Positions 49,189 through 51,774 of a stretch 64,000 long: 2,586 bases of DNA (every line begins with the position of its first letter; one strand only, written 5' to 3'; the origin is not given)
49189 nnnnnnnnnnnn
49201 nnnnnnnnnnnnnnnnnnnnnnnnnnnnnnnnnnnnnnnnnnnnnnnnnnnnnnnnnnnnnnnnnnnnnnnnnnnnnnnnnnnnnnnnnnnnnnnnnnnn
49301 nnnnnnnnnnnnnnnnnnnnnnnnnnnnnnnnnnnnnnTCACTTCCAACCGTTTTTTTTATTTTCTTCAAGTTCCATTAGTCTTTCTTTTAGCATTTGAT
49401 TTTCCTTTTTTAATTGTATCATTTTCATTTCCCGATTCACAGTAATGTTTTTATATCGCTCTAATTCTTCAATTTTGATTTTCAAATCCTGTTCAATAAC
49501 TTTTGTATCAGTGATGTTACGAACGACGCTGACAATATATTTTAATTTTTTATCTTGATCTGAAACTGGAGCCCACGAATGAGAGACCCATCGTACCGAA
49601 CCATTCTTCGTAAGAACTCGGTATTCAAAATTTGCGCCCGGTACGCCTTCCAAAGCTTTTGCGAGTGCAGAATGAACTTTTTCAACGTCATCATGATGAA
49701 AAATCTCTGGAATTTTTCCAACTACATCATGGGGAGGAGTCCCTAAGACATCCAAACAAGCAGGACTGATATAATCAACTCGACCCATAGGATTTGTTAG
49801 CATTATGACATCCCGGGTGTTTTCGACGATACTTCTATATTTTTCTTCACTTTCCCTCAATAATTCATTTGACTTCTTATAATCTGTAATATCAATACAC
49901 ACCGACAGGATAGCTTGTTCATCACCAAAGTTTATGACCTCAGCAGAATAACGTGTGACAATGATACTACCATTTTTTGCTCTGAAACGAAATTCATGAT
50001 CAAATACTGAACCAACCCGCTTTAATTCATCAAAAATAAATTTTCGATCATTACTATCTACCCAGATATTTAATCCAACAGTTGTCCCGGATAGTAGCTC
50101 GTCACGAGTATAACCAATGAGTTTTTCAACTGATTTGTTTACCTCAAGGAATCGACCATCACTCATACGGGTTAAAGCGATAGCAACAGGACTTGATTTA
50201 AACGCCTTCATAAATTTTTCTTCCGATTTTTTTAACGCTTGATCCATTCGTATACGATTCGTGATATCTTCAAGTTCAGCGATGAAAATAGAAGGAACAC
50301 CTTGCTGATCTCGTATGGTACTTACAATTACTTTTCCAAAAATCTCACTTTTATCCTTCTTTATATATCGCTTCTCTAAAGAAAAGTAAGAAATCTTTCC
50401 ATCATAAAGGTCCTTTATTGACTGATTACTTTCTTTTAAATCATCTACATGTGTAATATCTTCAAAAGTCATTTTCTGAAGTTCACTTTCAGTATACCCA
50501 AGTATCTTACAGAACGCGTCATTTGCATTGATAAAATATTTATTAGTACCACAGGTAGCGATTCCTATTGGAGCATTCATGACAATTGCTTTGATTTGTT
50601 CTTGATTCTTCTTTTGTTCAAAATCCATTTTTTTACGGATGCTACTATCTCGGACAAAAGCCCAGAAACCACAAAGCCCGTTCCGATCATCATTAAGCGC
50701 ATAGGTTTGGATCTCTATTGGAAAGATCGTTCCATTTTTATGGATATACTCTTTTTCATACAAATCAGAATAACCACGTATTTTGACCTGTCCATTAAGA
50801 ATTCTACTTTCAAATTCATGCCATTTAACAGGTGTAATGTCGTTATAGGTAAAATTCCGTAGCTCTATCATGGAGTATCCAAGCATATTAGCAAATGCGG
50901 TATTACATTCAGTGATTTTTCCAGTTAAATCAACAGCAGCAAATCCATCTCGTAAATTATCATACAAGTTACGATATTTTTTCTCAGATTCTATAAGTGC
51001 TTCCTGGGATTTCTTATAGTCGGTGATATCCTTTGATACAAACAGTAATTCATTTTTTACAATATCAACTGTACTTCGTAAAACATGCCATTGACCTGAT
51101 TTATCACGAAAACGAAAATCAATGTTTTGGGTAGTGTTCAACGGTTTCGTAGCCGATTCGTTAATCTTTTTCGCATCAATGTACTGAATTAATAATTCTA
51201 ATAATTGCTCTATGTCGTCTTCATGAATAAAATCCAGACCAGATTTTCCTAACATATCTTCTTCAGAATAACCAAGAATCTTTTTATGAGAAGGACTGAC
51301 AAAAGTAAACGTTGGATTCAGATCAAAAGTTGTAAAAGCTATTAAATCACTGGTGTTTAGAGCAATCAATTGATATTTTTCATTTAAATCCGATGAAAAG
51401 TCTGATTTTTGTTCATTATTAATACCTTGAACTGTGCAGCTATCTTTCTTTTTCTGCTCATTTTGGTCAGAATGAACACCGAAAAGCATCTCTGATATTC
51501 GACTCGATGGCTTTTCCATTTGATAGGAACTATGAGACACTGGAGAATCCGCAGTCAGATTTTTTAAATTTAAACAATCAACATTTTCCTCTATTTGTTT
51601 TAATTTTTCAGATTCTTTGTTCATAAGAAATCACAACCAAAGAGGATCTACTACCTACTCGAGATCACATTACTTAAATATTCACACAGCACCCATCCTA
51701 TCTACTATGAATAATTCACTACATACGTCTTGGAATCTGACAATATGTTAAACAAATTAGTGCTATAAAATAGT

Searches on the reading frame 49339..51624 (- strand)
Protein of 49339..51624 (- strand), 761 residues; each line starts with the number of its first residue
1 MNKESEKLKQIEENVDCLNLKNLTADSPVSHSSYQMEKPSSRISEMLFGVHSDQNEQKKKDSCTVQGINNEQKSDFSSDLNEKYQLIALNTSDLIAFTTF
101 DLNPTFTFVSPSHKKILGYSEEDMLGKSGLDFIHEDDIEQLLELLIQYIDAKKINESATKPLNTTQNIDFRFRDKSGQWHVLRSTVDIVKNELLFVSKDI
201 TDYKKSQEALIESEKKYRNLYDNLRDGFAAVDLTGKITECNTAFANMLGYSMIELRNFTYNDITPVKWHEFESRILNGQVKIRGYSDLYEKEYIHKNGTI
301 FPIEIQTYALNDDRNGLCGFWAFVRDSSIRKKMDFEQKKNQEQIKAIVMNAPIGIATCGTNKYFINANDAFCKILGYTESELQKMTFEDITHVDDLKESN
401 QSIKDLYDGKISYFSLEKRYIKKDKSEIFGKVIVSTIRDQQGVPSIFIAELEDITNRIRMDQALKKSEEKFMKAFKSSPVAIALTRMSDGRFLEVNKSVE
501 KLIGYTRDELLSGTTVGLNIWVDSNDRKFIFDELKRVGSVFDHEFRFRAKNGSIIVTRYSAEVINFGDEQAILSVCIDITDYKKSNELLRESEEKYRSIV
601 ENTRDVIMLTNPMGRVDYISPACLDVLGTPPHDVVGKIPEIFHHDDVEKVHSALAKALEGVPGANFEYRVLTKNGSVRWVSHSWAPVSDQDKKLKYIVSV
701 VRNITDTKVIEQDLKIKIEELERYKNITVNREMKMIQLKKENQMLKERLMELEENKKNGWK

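Call 9: search_protein_families(library=pfam, proteins=[window:49339-51624:-], max_evalue=0.01)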
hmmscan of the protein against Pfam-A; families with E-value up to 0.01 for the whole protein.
window:49339-51624:- (761 aa): 7 families
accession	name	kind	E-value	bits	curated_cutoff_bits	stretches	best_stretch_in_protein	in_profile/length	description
PF08447.18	PAS_3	-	1.3e-58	195.7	25.6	4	618-701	3-89/89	PAS fold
PF13426.13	PAS_9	-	4.8e-56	187.8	27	5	605-706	2-103/103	PAS domain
PF00989.32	PAS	-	9.3e-44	148.5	22.6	5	594-704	1-113/113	PAS fold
PF13188.13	PAS_8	-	5.7e-34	115.3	21.8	4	216-256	2-42/65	PAS domain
PF08448.16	PAS_4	-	7.9e-29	100.5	23.1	1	601-708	2-109/110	PAS fold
PF14598.12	PAS_11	-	2e-09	37.8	25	0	100-182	8-79/109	PAS domain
PF12860.13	PAS_7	-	0.0024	18.4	27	0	222-252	2-32/115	PAS fold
